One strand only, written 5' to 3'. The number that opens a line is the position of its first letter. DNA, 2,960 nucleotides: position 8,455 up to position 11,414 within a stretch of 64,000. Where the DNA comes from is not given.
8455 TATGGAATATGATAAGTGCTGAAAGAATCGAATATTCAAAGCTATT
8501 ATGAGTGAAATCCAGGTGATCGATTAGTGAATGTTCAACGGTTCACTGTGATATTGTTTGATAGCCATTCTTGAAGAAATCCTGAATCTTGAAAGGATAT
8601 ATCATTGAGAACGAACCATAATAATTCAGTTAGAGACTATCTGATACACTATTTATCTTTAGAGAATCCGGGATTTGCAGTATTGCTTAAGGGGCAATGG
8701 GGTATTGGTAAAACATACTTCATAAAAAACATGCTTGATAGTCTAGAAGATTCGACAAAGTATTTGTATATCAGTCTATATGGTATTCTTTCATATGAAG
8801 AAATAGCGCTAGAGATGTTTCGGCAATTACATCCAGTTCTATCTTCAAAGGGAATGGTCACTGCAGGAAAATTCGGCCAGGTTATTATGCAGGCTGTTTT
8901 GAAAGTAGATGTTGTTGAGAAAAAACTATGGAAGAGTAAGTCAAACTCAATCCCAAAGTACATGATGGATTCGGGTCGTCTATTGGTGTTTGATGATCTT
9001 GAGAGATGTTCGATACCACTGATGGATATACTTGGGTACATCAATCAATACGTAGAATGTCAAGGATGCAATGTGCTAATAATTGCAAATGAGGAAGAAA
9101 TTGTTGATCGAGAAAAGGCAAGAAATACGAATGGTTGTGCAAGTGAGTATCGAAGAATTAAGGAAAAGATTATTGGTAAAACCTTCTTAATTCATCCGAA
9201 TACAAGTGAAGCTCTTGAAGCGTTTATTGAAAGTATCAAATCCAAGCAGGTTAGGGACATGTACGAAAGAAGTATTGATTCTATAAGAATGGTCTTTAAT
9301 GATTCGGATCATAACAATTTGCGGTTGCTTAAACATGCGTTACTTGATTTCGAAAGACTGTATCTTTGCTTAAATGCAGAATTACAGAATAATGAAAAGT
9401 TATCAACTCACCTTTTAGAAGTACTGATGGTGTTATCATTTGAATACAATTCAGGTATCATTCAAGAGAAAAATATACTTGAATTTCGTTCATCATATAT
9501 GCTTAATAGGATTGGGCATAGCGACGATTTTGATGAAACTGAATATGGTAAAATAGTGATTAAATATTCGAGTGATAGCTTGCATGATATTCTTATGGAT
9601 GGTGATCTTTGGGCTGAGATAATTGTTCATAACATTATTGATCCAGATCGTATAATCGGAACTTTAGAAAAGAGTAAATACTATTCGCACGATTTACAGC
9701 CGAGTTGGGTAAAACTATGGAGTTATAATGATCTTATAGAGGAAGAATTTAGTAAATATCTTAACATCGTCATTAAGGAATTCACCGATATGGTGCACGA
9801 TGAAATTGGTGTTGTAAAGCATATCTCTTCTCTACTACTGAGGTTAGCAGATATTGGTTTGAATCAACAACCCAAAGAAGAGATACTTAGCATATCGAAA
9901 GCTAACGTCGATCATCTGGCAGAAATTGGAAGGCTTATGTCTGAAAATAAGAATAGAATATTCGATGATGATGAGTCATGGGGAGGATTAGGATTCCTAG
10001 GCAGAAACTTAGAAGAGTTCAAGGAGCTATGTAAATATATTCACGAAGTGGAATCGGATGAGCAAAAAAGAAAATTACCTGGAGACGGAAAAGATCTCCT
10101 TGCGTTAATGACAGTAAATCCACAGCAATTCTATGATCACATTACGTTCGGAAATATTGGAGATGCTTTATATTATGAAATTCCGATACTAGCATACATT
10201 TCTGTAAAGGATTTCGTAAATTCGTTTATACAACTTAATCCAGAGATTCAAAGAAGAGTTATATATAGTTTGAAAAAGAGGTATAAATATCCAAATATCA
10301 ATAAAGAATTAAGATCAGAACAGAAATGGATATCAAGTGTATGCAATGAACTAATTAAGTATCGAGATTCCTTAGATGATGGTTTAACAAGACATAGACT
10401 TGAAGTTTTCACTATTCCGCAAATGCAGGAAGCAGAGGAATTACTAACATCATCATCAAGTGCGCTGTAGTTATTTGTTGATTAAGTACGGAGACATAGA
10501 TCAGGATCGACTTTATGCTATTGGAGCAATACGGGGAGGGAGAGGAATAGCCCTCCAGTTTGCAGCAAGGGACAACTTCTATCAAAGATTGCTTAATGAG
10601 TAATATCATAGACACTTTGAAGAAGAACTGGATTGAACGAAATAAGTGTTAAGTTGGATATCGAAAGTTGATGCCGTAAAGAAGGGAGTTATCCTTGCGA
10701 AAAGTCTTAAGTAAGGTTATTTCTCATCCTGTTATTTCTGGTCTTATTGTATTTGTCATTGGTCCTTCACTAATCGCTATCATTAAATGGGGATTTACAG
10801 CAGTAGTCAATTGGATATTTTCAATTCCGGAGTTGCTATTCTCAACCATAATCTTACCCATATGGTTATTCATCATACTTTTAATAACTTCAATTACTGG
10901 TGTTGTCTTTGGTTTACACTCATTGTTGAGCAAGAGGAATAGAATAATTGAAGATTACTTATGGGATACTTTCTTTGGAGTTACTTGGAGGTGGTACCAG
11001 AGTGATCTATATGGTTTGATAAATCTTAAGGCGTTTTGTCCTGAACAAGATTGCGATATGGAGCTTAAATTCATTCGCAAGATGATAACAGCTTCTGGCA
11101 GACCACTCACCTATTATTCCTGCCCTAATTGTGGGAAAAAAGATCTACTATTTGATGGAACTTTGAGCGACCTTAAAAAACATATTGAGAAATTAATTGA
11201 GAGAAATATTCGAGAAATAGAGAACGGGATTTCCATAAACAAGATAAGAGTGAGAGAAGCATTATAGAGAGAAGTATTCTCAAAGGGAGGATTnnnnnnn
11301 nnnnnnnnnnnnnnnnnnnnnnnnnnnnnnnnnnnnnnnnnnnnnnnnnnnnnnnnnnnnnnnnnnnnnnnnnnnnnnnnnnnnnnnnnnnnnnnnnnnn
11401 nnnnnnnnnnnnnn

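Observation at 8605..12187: Candidate undescribed conflict module: soluble KAP-type NTPase + small membrane zinc-ribbon protein + HEPN-motif protein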

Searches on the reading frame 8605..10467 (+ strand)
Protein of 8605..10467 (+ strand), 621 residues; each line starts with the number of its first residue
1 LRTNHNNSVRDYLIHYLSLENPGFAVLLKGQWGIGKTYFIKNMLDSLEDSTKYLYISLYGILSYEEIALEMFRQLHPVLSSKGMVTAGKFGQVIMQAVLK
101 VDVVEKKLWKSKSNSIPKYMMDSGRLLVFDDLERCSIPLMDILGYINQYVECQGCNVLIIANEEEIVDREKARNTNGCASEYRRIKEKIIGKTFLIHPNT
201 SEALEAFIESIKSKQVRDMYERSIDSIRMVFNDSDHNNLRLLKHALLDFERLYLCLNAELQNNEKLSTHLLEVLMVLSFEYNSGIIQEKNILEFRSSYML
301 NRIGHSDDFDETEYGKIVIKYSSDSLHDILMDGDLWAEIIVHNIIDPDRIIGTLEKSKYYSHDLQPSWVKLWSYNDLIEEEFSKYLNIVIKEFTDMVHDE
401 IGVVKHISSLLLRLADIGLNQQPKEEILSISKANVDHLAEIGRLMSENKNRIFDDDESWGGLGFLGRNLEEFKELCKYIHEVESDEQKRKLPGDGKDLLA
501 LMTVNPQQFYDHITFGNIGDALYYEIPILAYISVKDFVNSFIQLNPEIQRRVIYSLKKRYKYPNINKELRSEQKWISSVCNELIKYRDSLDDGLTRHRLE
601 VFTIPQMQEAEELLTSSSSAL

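Call 6: search_protein_families(library=pfam, proteins=[window:8605-10467:+], max_evalue=0.1)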
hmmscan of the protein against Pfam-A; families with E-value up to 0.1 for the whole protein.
window:8605-10467:+ (621 aa): 8 families
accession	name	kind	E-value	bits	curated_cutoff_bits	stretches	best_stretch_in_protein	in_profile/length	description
PF07693.20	KAP_NTPase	-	5.1e-24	85.5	20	2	103-253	129-290/293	KAP family P-loop domain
PF07088.17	GvpD_P-loop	-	0.0007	20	24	1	20-80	7-64/189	GvpD gas vesicle protein, P-loop domain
PF13401.12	AAA_22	-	0.0017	19.1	27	1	26-160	8-121/130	AAA domain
PF07728.20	AAA_5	-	0.002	18.5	22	1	26-138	2-81/139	AAA domain (dynein-related subfamily)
PF13173.12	AAA_14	-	0.0024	18.3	27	1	25-65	4-44/129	AAA domain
PF02367.23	TsaE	-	0.018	15.4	26.6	1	21-48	19-46/128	Threonylcarbamoyl adenosine biosynthesis protein TsaE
PF12775.13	AAA_7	-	0.036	14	25.8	1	23-57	33-68/181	P-loop containing dynein motor region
PF20720.3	nSTAND3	-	0.05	13.7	27.2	0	26-50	20-44/155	Novel STAND NTPase 3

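Call 7: search_protein_families(library=padloc, proteins=[window:8605-10467:+], max_evalue=0.1)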
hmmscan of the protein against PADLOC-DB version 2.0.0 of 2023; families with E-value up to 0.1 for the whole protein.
window:8605-10467:+ (621 aa): 3 families
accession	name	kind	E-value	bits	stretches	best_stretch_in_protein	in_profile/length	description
PDLC05031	PDC-S49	-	7.2e-188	624.3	1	1-614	1-616/624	-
PDLC05029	PDC-S49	-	1.2e-167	557.4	1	3-604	2-605/619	-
PDLC05030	PDC-S49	-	8e-90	300.3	1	5-587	2-602/629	-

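Call 8: search_protein_families(library=ncbifam, proteins=[window:8605-10467:+], max_evalue=0.1)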
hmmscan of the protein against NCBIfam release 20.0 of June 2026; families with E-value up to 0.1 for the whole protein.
window:8605-10467:+ (621 aa): 0 families

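Call 9: search_protein_families(library=phrogs, proteins=[window:8605-10467:+], max_evalue=0.1)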
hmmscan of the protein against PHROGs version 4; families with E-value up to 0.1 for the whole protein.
window:8605-10467:+ (621 aa): 5 families
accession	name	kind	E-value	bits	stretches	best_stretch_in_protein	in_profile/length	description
phrog_4740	-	unknown function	9.7e-90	303.3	1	5-589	2-610/627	-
phrog_26618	-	unknown function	3.2e-10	40.2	1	26-179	20-171/592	-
phrog_8614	-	unknown function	0.00018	21.7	1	11-57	29-78/489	-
phrog_25471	-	unknown function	0.0036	18.4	1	15-92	13-94/162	-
phrog_1250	-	unknown function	0.038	14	0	26-64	107-145/327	unknown function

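Call 25: find_related_loci(query=window:8605-10467:+, collection=genome_contigs, flank=6000)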
Query window:8605-10467:+ (621 aa) in genome_contigs; peptide patterns used: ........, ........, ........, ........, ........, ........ (x = any residue, [..] = any of these).
53 stretches matched a pattern; 1 encode a relative of the query (tblastn E <= 1e-3); 1 distinct loci.
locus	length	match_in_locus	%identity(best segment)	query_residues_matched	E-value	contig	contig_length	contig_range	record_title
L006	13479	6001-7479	28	4-488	9e-44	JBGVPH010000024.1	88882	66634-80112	MAG: Candidatus Cryptobacteroides sp. isolate fecal_MAG_192 fecal_MAG_192_contig_0024, whole genome shotgun sequence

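Call 26: find_homologous_proteins(query=window:8605-10467:+, max_evalue=1e-10)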
Query window:8605-10467:+ (621 aa): 1214 proteins with E <= 1e-10 among 8000 candidates; the best 120 are listed.
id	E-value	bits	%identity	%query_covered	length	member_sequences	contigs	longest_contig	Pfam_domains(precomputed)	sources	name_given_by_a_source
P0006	0.0e+0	1391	100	100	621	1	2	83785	PF07693.21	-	-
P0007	2.7e-150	520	40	99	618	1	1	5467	PF13173.13,PF07693.21,PF13401.13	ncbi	-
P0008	1.5e-147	511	40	98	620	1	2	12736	PF13173.13,PF07693.21,PF13401.13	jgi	jgi:hypothetical protein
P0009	3.7e-133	463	40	98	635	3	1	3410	PF07088.17,PF07693.21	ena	-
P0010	4.5e-133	463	41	92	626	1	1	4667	PF07693.21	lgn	-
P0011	1.7e-132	461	40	98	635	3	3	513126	PF07088.17,PF07693.21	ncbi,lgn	ncbi:TPA: P-loop NTPase fold protein [Vibrio alginolyticus]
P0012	2.3e-131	457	40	98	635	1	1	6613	PF07088.17,PF07693.21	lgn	-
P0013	1.4e-130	455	40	98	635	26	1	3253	PF07088.17,PF07693.21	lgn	-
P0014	1.4e-130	455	41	98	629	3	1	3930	PF07693.21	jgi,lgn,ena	-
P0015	2.5e-130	454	39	98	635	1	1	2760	PF07088.17,PF07693.21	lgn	-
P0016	5.2e-130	453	41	97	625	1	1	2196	PF07693.21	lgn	-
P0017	6.3e-130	453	40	96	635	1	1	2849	PF07088.17,PF07693.21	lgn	-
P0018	7.4e-130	452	40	98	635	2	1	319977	PF07088.17,PF07693.21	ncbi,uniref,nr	ncbi:P-loop NTPase fold protein [Marinomonas sp. 15G1-11]|uniref:P-loop NTPase fold protein n=1 Tax=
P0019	1.3e-128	448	39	99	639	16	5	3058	PF07088.17,PF07693.21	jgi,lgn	jgi:hypothetical protein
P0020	4.9e-128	446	39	98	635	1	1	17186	PF07088.17,PF07693.21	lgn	-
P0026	2.2e-125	438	39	98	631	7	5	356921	PF07693.21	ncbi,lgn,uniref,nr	ncbi:P-loop NTPase fold protein [Aeromonas hydrophila]|uniref:P-loop NTPase fold protein n=1 Tax=Aer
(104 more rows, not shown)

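Call 28: find_encoding_contigs(protein=P0008, flank=5000, max_places=2)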
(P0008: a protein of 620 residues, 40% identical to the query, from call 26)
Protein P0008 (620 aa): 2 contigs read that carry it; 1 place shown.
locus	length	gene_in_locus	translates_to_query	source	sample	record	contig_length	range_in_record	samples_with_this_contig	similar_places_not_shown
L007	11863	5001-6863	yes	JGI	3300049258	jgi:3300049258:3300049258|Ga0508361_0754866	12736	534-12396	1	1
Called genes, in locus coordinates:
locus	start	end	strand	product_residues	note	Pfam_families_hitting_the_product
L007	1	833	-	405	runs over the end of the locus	PF14319:Zn_Tnp_IS91, PF04986:Y2_Tnp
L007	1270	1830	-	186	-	PF00994:MoCF_biosynth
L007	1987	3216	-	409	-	PF13495:Phage_int_SAM_4, PF00589:Phage_integrase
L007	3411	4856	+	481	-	-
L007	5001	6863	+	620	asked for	PF07693:KAP_NTPase, PF13401:AAA_22 (weak), PF13173:AAA_14 (faint)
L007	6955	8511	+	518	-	PF00078:RVT_1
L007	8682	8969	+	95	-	PF04014:MazE_antitoxin (weak)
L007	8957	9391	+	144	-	PF13470:PIN_3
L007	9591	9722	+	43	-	-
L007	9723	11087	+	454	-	PF05402:PqqD (weak), PF04055:Radical_SAM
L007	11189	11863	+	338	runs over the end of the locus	?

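Call 29: find_encoding_contigs(protein=P0011, flank=5000, max_places=2)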
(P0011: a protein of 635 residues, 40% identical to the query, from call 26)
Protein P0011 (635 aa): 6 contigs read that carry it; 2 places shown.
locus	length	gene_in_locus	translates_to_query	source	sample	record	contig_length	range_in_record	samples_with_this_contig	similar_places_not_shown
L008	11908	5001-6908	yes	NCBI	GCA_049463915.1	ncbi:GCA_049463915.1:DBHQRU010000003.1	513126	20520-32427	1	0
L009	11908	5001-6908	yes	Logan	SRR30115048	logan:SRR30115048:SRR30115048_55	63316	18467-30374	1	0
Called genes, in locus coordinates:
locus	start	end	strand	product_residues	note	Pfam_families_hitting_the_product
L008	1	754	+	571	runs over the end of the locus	PF00563:EAL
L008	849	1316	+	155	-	PF00583:Acetyltransf_1, PF13673:Acetyltransf_10 (weak), PF13508:Acetyltransf_7 (weak)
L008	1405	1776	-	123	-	PF01242:PTPS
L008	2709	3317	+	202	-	PF09669:Phage_pRha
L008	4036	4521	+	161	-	-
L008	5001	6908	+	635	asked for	PF07088:GvpD_P-loop (weak), PF07693:KAP_NTPase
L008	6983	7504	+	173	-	-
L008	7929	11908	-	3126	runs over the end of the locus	PF18858:LPD39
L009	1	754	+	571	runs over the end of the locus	PF00563:EAL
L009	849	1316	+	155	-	PF00583:Acetyltransf_1, PF13673:Acetyltransf_10 (weak), PF13508:Acetyltransf_7 (weak)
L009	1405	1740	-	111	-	PF01242:PTPS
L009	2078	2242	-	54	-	-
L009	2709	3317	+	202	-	PF09669:Phage_pRha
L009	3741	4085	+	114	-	-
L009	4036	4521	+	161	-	-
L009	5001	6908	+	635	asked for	PF07088:GvpD_P-loop (weak), PF07693:KAP_NTPase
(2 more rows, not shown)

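Call 30: find_encoding_contigs(protein=P0026, flank=5000, max_places=3)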
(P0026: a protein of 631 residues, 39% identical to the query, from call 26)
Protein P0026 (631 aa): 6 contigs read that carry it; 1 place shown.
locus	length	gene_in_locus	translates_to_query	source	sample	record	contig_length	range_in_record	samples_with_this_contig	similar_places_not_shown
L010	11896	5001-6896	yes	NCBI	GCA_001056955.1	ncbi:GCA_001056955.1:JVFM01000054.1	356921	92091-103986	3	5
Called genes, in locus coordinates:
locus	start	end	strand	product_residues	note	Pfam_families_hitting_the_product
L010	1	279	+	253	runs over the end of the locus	PF13406:SLT_2 (faint), PF01464:SLT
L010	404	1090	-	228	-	PF00230:MIP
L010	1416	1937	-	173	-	PF02075:RuvC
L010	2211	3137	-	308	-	PF01408:GFO_IDH_MocA, PF21378:YceM-like_C (weak)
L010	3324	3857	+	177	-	PF05163:DinB, PF12867:DinB_2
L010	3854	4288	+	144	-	-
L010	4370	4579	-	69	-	-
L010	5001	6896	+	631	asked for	PF07693:KAP_NTPase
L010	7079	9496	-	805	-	PF08497:Radical_SAM_N, PF04055:Radical_SAM, PF11842:DUF3362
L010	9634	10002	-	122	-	-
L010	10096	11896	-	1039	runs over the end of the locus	PF00873:ACR_tran, PF03176:MMPL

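Call 77: find_related_loci(query=A5, collection=viral_contigs, flank=4000)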
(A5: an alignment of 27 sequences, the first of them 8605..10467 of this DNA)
Query A5 (621 aa) in viral_contigs; peptide patterns used: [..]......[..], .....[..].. (x = any residue, [..] = any of these).
146 stretches matched a pattern; 74 encode a relative of the query (tblastn E <= 1e-3); 74 distinct loci.
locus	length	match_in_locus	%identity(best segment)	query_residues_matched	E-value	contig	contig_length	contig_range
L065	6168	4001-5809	36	3-601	2e-111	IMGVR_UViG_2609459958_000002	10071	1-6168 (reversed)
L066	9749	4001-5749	31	4-594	8e-78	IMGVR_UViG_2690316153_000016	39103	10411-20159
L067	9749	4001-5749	31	4-594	1e-76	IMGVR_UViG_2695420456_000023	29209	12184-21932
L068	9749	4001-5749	31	4-594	2e-76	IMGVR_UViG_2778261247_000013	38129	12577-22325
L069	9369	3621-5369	31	4-594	2e-76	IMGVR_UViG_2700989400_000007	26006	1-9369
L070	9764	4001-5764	30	5-579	2e-76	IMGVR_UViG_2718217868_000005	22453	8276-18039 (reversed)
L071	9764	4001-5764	30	5-579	2e-76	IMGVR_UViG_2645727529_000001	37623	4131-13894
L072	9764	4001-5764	30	5-579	3e-76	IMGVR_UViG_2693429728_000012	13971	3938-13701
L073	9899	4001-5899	29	1-602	6e-76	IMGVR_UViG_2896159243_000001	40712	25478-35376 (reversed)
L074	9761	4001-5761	29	6-579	1e-74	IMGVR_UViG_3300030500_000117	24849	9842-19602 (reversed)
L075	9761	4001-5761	29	6-579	1e-74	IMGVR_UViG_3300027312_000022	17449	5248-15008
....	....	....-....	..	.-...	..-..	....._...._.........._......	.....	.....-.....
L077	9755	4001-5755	28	5-576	6e-73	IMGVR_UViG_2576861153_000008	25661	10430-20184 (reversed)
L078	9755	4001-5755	28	5-576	5e-73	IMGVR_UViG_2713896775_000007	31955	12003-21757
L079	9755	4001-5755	28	5-576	2e-72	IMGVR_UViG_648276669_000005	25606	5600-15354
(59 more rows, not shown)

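Call 93: search_solved_structures(query=A5, max_evalue=0.01)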
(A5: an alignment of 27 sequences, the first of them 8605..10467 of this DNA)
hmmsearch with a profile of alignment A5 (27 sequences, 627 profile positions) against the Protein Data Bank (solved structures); distinct sequences matched with E-value up to 0.01: 0.

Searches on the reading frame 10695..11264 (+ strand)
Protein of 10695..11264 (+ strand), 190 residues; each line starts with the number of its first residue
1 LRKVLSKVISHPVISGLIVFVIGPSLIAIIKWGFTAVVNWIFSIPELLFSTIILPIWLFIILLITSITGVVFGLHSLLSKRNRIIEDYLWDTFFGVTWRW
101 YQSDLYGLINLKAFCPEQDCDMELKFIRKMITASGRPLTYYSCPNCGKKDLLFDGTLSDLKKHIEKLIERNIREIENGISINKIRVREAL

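Call 6: search_protein_families(library=pfam, proteins=[window:10695-11264:+], max_evalue=0.1)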
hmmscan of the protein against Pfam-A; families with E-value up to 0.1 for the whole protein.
window:10695-11264:+ (190 aa): 2 families
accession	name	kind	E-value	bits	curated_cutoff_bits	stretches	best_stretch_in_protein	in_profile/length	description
PF18930.5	DUF5679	-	0.044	14.4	27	0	128-149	15-36/40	Domain of unknown function (DUF5679)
PF08271.17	Zn_Ribbon_TF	-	0.094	12.7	29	0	141-154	1-14/43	TFIIB zinc-binding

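Call 7: search_protein_families(library=padloc, proteins=[window:10695-11264:+], max_evalue=0.1)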
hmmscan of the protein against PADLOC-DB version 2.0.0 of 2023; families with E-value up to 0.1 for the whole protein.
window:10695-11264:+ (190 aa): 0 families

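Call 8: search_protein_families(library=ncbifam, proteins=[window:10695-11264:+], max_evalue=0.1)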
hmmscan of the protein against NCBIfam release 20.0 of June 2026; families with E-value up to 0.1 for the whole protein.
window:10695-11264:+ (190 aa): 1 family
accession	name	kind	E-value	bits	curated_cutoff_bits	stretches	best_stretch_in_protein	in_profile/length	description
NF052617.1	slr0373_blue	equivalog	0.046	13.7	100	1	130-173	50-93/113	slr0373 family blue light stress response protein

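Call 9: search_protein_families(library=phrogs, proteins=[window:10695-11264:+], max_evalue=0.1)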
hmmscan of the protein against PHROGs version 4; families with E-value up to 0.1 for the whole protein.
window:10695-11264:+ (190 aa): 0 families

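Call 21: find_homologous_proteins(query=window:10695-11264:+, max_evalue=0.01)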
Query window:10695-11264:+ (190 aa): 1 proteins with E <= 0.01 among 232 candidates.
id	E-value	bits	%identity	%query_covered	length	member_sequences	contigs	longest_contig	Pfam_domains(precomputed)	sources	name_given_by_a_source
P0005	4.7e-122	423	100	100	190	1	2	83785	-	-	-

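Call 94: search_solved_structures(query=window:10695-11264:+, max_evalue=10)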
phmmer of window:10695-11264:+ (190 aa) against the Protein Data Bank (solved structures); distinct sequences matched with E-value up to 10: 6.
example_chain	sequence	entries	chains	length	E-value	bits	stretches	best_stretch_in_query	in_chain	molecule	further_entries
3kb1_A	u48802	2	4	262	0.48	13.3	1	137-163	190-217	Nucleotide-binding protein | Iron-sulfur cluster carrier protein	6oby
6kf4_G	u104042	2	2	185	1.1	12.1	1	141-170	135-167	Transcription factor E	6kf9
5fj8_I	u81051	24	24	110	1.8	11.5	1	111-148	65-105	DNA-DIRECTED RNA POLYMERASE III SUBUNIT RPC10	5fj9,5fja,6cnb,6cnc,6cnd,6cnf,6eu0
9fny_A1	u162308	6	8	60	2.3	11.1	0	123-149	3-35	RNA-binding protein | Zn-ribbon RNA-binding protein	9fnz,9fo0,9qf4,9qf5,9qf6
6sw9_C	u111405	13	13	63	2.8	10.8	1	122-149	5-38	Zn-ribbon RNA-binding protein involved in translation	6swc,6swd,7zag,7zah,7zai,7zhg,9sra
6dlm_A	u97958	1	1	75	3.4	10.5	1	156-181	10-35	DHD127_A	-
